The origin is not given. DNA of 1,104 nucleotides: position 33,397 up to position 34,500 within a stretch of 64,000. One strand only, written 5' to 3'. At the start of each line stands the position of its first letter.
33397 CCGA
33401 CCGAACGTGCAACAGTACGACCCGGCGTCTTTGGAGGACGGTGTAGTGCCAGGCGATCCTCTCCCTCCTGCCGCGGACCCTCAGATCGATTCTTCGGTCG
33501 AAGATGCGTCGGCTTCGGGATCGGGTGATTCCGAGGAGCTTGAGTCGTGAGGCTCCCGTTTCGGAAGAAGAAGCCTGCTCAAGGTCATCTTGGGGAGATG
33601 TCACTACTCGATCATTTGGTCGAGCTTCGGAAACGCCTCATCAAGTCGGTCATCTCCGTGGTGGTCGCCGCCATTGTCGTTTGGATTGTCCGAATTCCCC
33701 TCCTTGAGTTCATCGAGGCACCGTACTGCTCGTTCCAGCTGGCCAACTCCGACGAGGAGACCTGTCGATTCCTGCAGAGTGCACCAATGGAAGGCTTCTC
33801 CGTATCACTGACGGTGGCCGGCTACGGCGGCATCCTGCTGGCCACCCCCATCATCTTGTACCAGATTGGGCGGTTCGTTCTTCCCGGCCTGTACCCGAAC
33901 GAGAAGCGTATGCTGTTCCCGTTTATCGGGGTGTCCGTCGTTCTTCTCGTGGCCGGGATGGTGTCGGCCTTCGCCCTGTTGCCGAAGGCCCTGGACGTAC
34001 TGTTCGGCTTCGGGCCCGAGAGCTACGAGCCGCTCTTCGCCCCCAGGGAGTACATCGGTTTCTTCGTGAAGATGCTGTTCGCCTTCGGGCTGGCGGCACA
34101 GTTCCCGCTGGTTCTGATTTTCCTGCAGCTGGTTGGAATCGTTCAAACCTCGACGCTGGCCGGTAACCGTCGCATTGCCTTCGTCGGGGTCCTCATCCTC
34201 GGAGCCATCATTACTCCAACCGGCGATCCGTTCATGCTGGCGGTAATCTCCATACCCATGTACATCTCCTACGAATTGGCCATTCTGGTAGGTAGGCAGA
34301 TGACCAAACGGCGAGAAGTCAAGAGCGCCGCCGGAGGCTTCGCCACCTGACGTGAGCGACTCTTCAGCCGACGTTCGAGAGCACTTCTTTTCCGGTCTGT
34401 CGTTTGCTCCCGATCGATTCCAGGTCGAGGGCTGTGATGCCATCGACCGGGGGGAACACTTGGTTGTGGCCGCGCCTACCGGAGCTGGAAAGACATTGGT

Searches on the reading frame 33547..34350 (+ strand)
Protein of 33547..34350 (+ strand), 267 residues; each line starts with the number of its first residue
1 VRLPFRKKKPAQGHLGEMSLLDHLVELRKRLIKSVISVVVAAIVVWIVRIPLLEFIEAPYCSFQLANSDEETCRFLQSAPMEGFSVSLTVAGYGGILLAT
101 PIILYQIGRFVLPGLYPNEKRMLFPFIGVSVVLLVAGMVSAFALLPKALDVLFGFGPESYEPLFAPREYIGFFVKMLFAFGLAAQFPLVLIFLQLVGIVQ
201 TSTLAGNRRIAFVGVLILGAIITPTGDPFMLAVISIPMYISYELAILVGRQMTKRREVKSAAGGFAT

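Call 12: find_encoding_contigs(protein=window:33547-34350:+, flank=6000, max_places=10)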
Protein window:33547-34350:+ (267 aa): 1 contig read that carries it; 1 place shown.
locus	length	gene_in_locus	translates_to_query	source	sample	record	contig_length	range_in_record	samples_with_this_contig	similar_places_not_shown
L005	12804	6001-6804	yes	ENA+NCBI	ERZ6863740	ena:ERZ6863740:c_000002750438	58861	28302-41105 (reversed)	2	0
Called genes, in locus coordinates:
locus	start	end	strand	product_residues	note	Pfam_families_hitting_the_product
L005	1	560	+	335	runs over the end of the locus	PF13280:WYL, PF25583:WCX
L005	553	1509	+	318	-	PF19187:HTH_PafC, PF13280:WYL, PF25583:WCX (weak)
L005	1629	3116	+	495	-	PF10502:Peptidase_S26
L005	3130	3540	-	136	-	PF01337:Barstar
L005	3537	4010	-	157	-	PF00545:Ribonuclease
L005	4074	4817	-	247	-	-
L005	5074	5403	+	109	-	-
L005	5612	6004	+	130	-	PF02416:TatA_B_E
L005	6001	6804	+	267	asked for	PF00902:TatC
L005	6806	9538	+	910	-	PF00270:DEAD, PF04851:ResIII, PF22527:DEXQc_Suv3, PF00271:Helicase_C, PF08148:DSHCT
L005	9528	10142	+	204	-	PF19279:YegS_C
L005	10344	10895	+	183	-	PF03929:PepSY_TM (weak), PF16357:PepSY_TM_like_2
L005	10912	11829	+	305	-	PF03328:HpcH_HpaI, PF15617:C-C_Bond_Lyase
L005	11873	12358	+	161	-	PF19315:MC_hydratase, PF01575:MaoC_dehydratas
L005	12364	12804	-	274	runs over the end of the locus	PF11716:MDMPI_N, PF12867:DinB_2 (weak), PF08608:Wyosine_form (faint)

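Call 44: search_protein_families(library=pfam, proteins=[window:33547-34350:+], max_evalue=0.1)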
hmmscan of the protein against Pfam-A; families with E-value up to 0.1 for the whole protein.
window:33547-34350:+ (267 aa): 2 families
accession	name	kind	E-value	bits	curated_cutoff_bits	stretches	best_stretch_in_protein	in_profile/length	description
PF00902.23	TatC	-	1.7e-56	191.8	25.1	1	22-237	1-208/208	Sec-independent protein translocase protein (TatC)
PF25120.1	DUF7814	-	0.087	12.9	27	0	27-85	65-120/228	Domain of unknown function (DUF7814)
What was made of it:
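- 33547..34350 (+): tatC, overlapping the tatB stop codon (operon partner). PF00902, E = 1.7e-56 (call 44).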
